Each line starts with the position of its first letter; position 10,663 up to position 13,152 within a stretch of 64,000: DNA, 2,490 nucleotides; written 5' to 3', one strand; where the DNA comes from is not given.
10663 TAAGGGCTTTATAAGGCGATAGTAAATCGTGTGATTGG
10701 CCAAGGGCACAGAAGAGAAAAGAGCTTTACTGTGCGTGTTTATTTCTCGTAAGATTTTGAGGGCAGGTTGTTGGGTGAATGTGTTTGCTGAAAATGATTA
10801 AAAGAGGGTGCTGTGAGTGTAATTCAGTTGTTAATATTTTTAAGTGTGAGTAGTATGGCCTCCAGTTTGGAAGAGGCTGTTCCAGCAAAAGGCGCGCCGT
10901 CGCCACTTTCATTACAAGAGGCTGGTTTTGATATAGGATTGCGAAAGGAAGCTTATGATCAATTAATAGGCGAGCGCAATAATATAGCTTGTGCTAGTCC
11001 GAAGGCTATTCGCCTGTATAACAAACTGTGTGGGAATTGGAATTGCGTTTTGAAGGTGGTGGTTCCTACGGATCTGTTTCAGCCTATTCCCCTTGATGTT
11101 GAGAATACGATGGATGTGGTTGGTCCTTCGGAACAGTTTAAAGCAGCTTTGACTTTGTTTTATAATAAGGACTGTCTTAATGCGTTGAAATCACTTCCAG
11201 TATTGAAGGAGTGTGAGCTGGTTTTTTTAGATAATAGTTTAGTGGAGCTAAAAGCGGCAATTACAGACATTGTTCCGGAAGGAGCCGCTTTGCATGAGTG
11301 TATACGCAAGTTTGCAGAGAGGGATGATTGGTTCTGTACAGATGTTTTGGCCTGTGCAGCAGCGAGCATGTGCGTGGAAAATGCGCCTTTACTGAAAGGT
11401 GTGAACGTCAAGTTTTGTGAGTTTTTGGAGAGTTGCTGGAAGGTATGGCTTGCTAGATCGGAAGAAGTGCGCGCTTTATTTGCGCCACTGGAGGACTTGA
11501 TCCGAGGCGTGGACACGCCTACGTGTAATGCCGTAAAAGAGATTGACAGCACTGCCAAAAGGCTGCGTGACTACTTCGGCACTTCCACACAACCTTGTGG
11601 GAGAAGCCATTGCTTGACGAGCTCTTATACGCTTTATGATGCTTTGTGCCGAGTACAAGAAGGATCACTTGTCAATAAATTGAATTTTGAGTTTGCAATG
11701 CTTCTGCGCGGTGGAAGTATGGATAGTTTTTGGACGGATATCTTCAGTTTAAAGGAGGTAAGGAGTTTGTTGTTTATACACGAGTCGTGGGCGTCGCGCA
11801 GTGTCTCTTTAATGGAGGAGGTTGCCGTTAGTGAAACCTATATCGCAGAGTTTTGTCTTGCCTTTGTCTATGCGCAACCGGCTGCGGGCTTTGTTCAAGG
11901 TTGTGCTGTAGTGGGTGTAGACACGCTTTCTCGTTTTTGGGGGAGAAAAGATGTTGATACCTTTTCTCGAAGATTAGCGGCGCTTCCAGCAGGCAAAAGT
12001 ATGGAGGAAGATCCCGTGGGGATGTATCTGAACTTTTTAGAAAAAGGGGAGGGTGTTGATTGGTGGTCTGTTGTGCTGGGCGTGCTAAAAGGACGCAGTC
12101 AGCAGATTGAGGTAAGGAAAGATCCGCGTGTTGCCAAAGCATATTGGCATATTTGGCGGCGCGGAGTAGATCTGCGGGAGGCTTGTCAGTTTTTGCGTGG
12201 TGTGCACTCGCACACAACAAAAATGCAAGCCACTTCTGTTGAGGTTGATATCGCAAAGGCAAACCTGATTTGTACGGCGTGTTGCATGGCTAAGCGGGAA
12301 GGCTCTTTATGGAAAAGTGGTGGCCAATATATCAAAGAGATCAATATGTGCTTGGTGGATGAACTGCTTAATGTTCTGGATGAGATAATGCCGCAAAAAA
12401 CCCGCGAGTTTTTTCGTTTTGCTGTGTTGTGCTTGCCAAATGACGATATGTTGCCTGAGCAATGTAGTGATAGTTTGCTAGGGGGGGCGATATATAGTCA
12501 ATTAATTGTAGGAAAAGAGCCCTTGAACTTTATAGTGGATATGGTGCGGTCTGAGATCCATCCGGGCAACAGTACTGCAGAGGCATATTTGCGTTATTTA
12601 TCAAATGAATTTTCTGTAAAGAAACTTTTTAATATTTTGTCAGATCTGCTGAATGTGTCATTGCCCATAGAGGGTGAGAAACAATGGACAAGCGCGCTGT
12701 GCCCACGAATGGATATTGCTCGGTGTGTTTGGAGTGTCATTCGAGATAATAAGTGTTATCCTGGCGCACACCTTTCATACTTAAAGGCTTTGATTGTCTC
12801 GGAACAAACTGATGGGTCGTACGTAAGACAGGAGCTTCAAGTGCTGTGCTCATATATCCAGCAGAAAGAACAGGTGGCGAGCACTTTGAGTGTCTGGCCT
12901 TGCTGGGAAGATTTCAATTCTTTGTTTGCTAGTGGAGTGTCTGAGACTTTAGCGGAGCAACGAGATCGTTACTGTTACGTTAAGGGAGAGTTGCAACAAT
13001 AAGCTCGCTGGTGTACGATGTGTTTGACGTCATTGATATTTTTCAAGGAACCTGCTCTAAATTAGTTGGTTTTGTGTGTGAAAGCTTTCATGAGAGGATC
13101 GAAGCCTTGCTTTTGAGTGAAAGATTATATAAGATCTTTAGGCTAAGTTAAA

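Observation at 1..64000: Giant tandem array of at least 28 mosaic paralogs encoding secreted Cys/Trp-motif proteins: an apparently undescribed variable protein family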

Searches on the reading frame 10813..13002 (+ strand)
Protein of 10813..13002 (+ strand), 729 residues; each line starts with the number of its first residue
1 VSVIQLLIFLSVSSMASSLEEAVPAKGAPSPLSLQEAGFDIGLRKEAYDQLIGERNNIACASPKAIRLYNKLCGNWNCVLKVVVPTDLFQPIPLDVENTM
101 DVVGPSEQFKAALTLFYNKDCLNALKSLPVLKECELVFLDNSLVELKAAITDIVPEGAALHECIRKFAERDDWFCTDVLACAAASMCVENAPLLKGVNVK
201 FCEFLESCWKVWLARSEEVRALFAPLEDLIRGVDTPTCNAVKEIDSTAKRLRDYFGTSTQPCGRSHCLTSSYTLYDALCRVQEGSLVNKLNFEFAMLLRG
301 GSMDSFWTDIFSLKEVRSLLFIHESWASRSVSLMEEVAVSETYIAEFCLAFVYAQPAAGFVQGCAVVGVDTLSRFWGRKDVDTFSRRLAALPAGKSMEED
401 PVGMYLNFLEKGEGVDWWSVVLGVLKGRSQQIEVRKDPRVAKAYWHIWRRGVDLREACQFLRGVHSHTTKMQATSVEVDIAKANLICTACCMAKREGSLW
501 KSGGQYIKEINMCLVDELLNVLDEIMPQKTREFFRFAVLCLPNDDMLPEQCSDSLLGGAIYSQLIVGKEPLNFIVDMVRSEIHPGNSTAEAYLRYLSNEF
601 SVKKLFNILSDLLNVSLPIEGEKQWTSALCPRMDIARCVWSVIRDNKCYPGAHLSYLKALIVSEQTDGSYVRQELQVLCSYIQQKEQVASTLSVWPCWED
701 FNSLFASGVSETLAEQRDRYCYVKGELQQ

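Call 4: search_protein_families(library=pfam, proteins=[window:10813-13002:+], max_evalue=0.01)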
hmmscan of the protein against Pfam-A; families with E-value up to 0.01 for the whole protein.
window:10813-13002:+ (729 aa): 0 families

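Call 5: search_protein_families(library=ncbifam, proteins=[window:10813-13002:+], max_evalue=0.01)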
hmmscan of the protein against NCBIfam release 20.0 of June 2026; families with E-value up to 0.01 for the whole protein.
window:10813-13002:+ (729 aa): 0 families

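Call 31: predict_structure(alignment_id=A1)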
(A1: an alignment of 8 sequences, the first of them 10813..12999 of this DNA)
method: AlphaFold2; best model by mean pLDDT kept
length: 729 residues; sequences in the alignment: 8
mean_pLDDT: 73.1   pTM: 0.57
mean pLDDT of the five models: 73.1, 71.7, 71.4, 71.4, 63.7
residues with pLDDT >= 90: 41; 70-90: 447; 50-70: 131; < 50: 110
segments of 3 or more residues with pLDDT < 50: 9-36, 96-103, 262-264, 357-367, 394-397, 620-628, 689-729
pLDDT, mean of each block of 10 residues (from residue 1): 50 39 38 52 81 86 86 81 65 56 65 85 88 77 85 82 90 87 89 89 93 88 84 81 88 78 56 82 83 77 77 58 75 86 86 59 48 87 89 59 88 86 77 67 86 86 69 59 65 64 70 87 81 85 67 72 85 86 69 84 85 69 46 84 74 76 72 80 66 38 41 36 28
secondary structure, 60 per line:
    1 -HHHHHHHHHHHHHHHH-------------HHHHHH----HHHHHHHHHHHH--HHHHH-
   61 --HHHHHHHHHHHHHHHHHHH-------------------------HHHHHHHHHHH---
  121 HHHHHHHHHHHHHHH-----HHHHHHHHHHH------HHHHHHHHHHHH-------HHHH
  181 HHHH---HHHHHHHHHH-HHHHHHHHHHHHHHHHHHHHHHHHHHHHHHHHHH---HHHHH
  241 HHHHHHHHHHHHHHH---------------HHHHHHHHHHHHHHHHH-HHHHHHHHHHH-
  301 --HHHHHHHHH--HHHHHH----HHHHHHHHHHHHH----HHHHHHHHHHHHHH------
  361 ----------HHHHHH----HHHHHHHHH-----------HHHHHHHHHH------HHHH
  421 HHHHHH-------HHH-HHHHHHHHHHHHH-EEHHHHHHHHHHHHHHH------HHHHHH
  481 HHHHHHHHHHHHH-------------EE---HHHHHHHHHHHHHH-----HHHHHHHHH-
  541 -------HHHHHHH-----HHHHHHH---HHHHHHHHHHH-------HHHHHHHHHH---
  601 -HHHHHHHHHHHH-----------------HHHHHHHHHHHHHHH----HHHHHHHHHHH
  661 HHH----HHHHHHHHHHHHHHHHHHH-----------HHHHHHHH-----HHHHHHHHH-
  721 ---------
elements in order (helices of 4 or more, strands of 3 or more residues): H2-17 H31-36 H41-52 H55-59 H63-81 H107-117 H121-135 H141-151 H158-169 H177-184 H188-197 H199-232 H236-255 H271-287 H289-299 H303-311 H314-319 H324-336 H341-354 H371-376 H381-389 H401-410 H417-426 H438-450 H454-468 H475-493 H512-525 H531-539 H548-554 H560-566 H570-580 H588-597 H602-613 H631-645 H650-663 H668-686 H698-705 H711-719
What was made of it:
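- On Chlamydial Pmp / autotransporters: The predicted structure has essentially no beta strands (call 31).
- Closest known: Chlamydial polymorphic membrane proteins. Different: Pmps are beta-helix autotransporters, whereas these proteins are all-alpha and give no Pfam match (calls 4, 31).
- Fold: the full-length model is all helices, pLDDT 73 (call 31).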

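Call 33: search_protein_representatives(alignment_id=A1)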
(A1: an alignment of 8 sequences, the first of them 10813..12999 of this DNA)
Query: 8 sequences, 713 profile positions. Proteins with E-value up to 0.001 (for the whole library): 36; up to 1e-10: 31; up to 1e-30: 23. The best 36 are listed.
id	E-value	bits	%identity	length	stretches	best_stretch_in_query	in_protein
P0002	2.3e-272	921.9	-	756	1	1-713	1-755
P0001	1.4e-269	912.7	-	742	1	2-712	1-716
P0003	1.1e-261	886.6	-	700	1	2-656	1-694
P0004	1.0e-257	873.4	-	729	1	2-705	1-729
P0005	7.0e-255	864.1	-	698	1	1-656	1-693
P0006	9.3e-221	751.3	-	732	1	4-712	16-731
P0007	1.2e-209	714.5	-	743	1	4-713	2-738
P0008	5.7e-148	510.7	-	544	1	165-656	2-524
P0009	1.9e-142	492.4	-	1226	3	184-691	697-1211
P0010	2.0e-139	482.4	-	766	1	5-699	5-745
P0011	1.4e-124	433.3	-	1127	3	2-308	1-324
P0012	7.1e-115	401.3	-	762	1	7-690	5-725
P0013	2.4e-87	310.3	-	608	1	135-676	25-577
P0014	3.4e-86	306.5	-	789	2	145-596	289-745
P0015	1.8e-77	277.7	-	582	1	130-663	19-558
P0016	6.1e-61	223.0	-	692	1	99-668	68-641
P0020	1.2e-42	162.5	-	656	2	409-711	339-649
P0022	1.7e-37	145.5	-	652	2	397-694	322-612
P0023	1.3e-35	139.3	-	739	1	7-680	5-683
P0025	3.7e-25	104.7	-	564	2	297-665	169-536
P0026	4.9e-25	104.3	-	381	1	430-673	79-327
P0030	4.5e-18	81.3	-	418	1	424-673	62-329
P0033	2.3e-10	55.8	-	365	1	492-712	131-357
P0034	6.8e-06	41.0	-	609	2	31-305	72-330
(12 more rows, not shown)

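Call 35: find_encoding_contigs(protein=P0003, flank=10000, max_places=3)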
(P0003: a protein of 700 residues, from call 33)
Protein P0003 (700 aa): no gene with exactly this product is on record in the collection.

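Call 36: find_encoding_contigs(protein=P0012, flank=10000, max_places=3)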
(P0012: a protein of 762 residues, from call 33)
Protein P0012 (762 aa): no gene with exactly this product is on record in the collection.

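Call 37: list_cluster_members(proteins=[P0012, P0016, P0020, P0022, P0023, P0025, P0026, P0030, P0033, P0034])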
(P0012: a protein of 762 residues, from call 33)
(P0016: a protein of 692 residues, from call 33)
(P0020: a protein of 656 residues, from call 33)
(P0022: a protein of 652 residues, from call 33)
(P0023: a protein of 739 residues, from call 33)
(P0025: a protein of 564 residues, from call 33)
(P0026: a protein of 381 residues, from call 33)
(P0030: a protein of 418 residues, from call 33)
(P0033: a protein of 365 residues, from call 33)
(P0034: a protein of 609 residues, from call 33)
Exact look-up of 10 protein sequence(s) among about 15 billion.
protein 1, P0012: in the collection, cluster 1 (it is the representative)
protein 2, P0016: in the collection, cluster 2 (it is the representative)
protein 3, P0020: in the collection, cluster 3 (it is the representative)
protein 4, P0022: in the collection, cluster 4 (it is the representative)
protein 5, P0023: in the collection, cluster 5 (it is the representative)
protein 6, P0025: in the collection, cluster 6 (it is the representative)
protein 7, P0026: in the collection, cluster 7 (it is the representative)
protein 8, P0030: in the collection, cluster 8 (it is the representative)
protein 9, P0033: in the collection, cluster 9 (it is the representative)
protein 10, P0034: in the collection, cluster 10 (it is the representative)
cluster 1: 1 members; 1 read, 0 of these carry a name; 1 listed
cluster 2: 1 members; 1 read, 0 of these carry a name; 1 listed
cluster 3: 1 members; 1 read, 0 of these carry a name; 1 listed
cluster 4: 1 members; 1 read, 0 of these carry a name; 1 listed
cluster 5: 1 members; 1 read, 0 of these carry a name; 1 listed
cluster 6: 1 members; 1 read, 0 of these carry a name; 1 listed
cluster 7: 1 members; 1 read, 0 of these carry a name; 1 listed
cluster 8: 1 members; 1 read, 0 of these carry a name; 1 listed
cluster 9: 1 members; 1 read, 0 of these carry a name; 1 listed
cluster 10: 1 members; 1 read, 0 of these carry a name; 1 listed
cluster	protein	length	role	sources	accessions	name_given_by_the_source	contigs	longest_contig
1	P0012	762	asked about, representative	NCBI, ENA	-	-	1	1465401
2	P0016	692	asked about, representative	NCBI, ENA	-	-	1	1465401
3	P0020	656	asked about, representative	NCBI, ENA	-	-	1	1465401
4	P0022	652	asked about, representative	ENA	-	-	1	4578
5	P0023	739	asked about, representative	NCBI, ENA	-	-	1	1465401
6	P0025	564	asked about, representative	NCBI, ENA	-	-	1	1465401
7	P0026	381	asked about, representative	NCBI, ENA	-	-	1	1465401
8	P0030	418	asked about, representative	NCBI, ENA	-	-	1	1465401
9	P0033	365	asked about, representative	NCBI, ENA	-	-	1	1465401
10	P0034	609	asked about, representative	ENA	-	-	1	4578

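Call 38: find_related_loci(query=P0012, collection=genome_contigs, flank=10000)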
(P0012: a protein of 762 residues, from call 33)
Query P0012 (762 aa) in genome_contigs; peptide patterns used: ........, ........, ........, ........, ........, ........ (x = any residue, [..] = any of these).
13 stretches matched a pattern, but none encodes a relative of the query by tblastn (E <= 1e-3).

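Call 45: search_solved_structures(query=A1, max_evalue=1)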
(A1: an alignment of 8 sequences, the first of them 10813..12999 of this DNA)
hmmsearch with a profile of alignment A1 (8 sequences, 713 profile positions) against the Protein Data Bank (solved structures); distinct sequences matched with E-value up to 1: 4.
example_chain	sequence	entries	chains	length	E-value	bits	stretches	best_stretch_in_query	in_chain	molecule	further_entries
8f54_L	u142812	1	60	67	0.43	11.9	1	392-422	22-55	RC_I_1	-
5vta_L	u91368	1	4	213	0.46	11.8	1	657-698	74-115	Fab light chain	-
4ffw_C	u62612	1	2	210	0.72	11.1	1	657-695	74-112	Fab light chain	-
4ffv_C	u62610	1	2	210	0.73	11.1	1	657-695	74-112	11A19 Fab light chain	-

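Call 46: search_protein_families(library=pfam, alignment_id=A1, max_evalue=1)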
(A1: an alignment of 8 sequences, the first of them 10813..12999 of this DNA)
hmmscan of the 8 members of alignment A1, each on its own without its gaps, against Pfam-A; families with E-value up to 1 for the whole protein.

A. member 1, window:10813-12999:+ (729 aa): 1 family
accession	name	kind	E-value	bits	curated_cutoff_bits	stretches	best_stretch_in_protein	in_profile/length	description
PF12399.14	BCA_ABC_TP_C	-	0.29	11.2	25.5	1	433-444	10-21/27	Branched-chain amino acid ATP-binding cassette transporter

B. families by the number of members that match (of 8 scanned): 6 families
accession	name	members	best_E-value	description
PF13537.11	GATase_7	1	0.076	Glutamine amidotransferase domain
PF05555.16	DUF762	1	0.087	Coxiella burnetii protein of unknown function (DUF762)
PF19047.5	HOOK_N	1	0.1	HOOK domain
PF00567.30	TUDOR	1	0.15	Tudor domain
PF05389.17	MecA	1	0.19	Negative regulator of genetic competence (MecA)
PF12399.14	BCA_ABC_TP_C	1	0.29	Branched-chain amino acid ATP-binding cassette transporter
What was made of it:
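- On HEAT/ARM/TOG alpha-solenoids: No such Pfam match even at E<=1 for 8 members (call 46).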

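Call 55: find_related_loci(query=P0022, collection=metagenome_contigs, flank=10000)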
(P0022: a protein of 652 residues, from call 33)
Query P0022 (652 aa) in metagenome_contigs; peptide patterns used: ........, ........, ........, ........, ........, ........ (x = any residue, [..] = any of these).
58 stretches matched a pattern, but none encodes a relative of the query by tblastn (E <= 1e-3).
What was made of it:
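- Tried and rejected: A metagenome scan with P0022 found nothing (call 55).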

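Call 72: search_protein_families(library=phrogs, proteins=[window:10813-13002:+], max_evalue=0.01)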
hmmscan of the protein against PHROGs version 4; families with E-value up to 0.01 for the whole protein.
window:10813-13002:+ (729 aa): 0 families

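Call 73: search_dna_similar(query=window:10813-12999:+, collection=plasmids, mode=protein, max_evalue=0.001)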
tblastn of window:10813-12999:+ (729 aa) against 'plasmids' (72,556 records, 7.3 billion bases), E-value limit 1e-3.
No match.
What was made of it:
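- Tried and rejected: No PHROGs hits and no tblastn hit in the plasmid collection (calls 72, 73).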

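Call 75: find_encoding_contigs(protein=P0022, flank=10000, max_places=5)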
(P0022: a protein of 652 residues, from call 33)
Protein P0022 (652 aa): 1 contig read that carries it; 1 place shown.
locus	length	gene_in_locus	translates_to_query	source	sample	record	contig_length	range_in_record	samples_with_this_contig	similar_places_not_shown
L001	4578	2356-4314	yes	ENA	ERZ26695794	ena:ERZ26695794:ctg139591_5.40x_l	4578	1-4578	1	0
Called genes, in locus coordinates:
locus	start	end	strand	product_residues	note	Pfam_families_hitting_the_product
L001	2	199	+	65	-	?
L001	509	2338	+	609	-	-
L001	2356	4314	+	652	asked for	-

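Call 88: fold_search(model_id=the predicted structure, library=pdb)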
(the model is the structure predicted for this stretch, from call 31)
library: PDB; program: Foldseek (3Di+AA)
matches with E <= 10: 309; with E <= 0.001: 0
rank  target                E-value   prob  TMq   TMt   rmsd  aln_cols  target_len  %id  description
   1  8cwy_A                4.0e-02  0.87  0.14  0.20  20.4       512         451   12  Accurate computational design of genetically encoded 3D protein crystals (released 2023-11-01)
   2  7rdr_A                6.1e-02  0.38  0.10  0.14  23.1       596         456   10  Circular tandem repeat protein with novel repeat topology and enhanced subunit contact surfaces (released 2021-09-01)
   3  8ro1_I                8.3e-02  0.63  0.17  0.17  23.4       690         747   11  Structure of the C. elegans Intron Lariat Spliceosome double-primed for disassembly (ILS'') (released 2024-08-07)
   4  8f1e_A                8.6e-02  0.77  0.18  0.16  18.9       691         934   10  Cryo-EM structure of Kap114 bound to Gsp1 (RanGTP) and H2A-H2B (released 2023-07-26)
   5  4buj_B                1.3e-01  0.30  0.11  0.07  25.6       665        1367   12  Crystal structure of the S. cerevisiae Ski2-3-8 complex (released 2013-08-28)
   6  8q9t_E                1.6e-01  0.51  0.17  0.13  25.6       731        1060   13  CryoEM structure of a S. Cerevisiae Ski238 complex bound to RNA (released 2023-11-29)
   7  7xn7_q                1.9e-01  0.16  0.11  0.09  25.9       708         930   10  RNA polymerase II elongation complex containing Spt4/5, Elf1, Spt6, Spn1 and Paf1C (released 2022-09-07)
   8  9b9g_D                1.9e-01  0.41  0.15  0.18  22.0       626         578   14  Structure of the PI4KA complex bound to Calcineurin (released 2024-09-11)
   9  9fmd_I                1.9e-01  0.25  0.12  0.12  21.2       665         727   11  Integrative model of the human post-catalytic spliceosome (P-complex) (released 2024-07-10)
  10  7cun_G                1.9e-01  0.25  0.13  0.12  22.9       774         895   12  The structure of human Integrator-PP2A complex (released 2020-11-25)
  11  3ea5_D                2.2e-01  0.44  0.17  0.15  21.1       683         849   10  Kap95p Binding Induces the Switch Loops of RanGDP to adopt the GTP-bound Conformation: Implications for Nuclear Import (released 2008-10-21)
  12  7pua_F3               2.7e-01  0.30  0.15  0.13  26.8       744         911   10  Middle assembly intermediate of the Trypanosoma brucei mitoribosomal small subunit (released 2022-03-02)
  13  5f0k_A                2.8e-01  0.25  0.13  0.18  21.1       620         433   12  Structure of VPS35 N terminal region (released 2016-12-07)
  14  6sga_F3               2.8e-01  0.25  0.14  0.13  26.8       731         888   11  Body domain of the mt-SSU assemblosome from Trypanosoma brucei (released 2019-09-18)
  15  7mqa_LP               2.9e-01  0.41  0.15  0.18  19.0       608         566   11  Cryo-EM structure of the human SSU processome, state post-A1 (released 2021-09-22)
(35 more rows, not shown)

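Call 95: search_protein_families(library=pfam, proteins=[P0010, P0012, P0016, P0020, P0023], max_evalue=0.01)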
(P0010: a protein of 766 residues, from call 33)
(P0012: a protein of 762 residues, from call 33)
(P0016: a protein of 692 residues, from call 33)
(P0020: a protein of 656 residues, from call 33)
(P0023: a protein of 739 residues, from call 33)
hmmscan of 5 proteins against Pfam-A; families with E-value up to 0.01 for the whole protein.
P0010 (766 aa): 0 families

P0012 (762 aa): 0 families

P0016 (692 aa): 0 families

P0020 (656 aa): 0 families

P0023 (739 aa): 1 family
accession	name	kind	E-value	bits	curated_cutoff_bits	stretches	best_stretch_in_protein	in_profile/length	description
PF08653.15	DASH_Dam1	-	0.0032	17.7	26.6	0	314-351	3-40/56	DASH complex subunit Dam1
